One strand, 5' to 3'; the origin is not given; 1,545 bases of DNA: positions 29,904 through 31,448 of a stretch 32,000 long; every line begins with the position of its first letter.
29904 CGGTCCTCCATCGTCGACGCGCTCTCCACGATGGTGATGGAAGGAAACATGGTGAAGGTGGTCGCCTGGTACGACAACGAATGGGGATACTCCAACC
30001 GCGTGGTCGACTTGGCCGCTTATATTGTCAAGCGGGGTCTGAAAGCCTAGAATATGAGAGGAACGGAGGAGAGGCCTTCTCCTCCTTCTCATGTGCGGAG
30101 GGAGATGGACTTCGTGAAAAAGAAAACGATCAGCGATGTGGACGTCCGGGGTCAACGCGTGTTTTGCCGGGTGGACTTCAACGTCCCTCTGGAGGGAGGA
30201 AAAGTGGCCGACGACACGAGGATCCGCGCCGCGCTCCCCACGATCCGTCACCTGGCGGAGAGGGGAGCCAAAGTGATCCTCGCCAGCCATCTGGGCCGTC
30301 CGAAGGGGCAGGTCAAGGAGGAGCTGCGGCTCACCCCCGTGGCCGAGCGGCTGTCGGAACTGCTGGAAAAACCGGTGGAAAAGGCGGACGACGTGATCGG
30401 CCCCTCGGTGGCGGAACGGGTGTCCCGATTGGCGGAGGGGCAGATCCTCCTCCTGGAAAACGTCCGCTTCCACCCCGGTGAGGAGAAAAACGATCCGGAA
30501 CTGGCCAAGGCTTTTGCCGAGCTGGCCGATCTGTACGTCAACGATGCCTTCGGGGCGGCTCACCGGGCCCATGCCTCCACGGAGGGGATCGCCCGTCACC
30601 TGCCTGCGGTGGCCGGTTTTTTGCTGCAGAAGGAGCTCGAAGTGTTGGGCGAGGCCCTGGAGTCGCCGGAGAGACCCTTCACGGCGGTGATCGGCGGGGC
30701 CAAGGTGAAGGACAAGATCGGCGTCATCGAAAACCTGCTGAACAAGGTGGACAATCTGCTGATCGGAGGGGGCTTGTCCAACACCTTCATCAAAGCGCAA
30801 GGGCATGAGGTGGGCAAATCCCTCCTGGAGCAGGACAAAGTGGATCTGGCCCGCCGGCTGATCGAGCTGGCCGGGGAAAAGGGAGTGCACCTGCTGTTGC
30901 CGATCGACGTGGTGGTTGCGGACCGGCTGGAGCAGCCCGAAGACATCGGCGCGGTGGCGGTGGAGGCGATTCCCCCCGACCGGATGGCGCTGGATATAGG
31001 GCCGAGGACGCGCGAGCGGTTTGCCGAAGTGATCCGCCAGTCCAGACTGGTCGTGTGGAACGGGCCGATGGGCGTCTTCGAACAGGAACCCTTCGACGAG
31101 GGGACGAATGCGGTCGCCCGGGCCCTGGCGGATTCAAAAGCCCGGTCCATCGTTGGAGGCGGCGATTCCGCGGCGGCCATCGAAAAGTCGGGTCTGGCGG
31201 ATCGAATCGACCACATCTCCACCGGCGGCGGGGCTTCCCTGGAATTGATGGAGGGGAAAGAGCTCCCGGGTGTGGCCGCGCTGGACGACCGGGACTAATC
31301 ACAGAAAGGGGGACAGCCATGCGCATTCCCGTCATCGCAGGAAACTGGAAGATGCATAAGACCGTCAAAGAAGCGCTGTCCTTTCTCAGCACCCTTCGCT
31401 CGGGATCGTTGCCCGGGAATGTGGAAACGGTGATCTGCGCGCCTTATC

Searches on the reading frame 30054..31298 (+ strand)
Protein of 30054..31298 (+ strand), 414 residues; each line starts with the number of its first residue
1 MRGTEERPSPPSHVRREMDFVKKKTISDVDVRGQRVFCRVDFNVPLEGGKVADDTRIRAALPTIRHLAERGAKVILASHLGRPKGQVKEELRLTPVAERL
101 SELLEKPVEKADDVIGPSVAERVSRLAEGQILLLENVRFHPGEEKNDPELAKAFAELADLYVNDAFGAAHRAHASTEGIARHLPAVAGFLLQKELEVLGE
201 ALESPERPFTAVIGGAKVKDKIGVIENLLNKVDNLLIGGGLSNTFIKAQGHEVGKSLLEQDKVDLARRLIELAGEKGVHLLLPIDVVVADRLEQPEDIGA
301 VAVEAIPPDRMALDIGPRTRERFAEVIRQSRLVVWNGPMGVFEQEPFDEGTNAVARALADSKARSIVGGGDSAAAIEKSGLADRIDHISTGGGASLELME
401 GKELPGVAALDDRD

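Call 44: search_protein_families(library=pfam, proteins=[window:30054-31298:+], max_evalue=0.00001)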
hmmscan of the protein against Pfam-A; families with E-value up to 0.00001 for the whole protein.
window:30054-31298:+ (414 aa): 1 family
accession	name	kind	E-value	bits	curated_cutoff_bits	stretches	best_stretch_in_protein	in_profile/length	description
PF00162.24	PGK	-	2.3e-164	547.3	27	1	26-402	1-379/379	Phosphoglycerate kinase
